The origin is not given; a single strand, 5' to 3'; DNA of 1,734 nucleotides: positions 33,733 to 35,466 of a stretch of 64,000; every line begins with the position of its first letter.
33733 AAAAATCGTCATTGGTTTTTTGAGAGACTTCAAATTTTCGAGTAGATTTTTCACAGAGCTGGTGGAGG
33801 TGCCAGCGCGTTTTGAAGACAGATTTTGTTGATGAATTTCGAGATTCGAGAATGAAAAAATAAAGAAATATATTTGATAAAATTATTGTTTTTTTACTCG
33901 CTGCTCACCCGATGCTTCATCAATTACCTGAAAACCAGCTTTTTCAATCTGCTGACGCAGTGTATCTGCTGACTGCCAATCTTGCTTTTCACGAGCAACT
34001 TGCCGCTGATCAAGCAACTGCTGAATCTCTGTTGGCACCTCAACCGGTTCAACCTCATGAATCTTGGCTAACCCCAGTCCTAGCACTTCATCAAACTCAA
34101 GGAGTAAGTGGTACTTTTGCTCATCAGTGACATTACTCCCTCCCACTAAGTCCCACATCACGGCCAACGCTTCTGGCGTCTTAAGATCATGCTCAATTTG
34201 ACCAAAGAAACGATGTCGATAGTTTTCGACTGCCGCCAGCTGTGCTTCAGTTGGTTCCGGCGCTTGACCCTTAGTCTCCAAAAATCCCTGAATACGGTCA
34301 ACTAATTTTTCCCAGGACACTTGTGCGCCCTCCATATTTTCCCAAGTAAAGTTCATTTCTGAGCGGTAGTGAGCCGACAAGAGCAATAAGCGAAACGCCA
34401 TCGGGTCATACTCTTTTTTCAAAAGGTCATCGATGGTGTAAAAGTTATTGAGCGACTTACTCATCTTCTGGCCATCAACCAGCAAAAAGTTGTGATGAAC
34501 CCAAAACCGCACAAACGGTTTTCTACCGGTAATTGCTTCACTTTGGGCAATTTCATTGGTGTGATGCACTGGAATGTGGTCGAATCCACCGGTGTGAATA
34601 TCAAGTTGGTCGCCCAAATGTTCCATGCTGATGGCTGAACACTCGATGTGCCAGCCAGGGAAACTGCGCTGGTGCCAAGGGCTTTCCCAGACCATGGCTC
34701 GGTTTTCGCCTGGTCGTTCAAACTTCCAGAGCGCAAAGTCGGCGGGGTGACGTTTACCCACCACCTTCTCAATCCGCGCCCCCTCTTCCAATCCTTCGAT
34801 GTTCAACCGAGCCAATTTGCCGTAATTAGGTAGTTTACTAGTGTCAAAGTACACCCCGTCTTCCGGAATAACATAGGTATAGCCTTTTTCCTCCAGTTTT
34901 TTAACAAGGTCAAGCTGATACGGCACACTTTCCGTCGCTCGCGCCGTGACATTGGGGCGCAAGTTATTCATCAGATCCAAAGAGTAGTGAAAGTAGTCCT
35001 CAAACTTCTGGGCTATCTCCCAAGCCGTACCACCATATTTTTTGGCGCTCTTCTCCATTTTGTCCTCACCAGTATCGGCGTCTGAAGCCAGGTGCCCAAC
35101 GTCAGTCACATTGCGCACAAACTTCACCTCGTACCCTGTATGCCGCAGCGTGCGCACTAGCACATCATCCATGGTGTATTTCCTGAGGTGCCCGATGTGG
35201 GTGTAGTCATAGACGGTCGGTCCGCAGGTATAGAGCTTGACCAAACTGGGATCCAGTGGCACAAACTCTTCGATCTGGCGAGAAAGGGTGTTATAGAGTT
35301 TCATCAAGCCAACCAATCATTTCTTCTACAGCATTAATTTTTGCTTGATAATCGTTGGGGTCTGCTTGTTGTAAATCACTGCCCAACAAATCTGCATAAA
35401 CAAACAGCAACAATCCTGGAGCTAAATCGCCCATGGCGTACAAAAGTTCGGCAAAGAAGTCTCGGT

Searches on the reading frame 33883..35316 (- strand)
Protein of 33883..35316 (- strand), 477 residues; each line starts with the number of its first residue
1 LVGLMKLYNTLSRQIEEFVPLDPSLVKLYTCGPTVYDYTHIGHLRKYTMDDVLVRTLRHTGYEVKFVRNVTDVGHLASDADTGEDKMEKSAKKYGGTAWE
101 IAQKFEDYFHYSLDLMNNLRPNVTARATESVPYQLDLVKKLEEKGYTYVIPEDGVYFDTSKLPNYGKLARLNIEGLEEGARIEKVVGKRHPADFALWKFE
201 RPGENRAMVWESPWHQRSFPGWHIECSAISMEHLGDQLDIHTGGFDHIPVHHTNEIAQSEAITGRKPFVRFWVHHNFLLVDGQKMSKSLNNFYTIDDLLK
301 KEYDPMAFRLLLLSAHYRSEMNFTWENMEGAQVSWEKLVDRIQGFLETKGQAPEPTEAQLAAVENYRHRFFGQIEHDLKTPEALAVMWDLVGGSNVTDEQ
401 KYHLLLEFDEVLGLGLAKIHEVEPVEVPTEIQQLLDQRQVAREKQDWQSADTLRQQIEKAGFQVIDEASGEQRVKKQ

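Call 50: search_protein_families(library=pfam, proteins=[window:33883-35316:-], max_evalue=0.00001)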
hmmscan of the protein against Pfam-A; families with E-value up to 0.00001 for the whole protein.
window:33883-35316:- (477 aa): 4 families
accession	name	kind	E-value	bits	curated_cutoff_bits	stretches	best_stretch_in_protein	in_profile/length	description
PF01406.26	tRNA-synt_1e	-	2e-97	326.7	27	1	18-331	2-299/301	tRNA synthetases class I (C) catalytic domain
PF00133.28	tRNA-synt_1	-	6.2e-12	45.4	22.7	1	239-323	330-413/414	tRNA synthetases class I (I, L, M and V)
PF09334.17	tRNA-synt_1g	-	1.4e-11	44.2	20.1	0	273-329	316-372/391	tRNA synthetases class I (M)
PF23493.1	CysS_C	-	2.7e-07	31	23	1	426-468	3-45/51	Cysteinyl-tRNA ligase anticodon binding domain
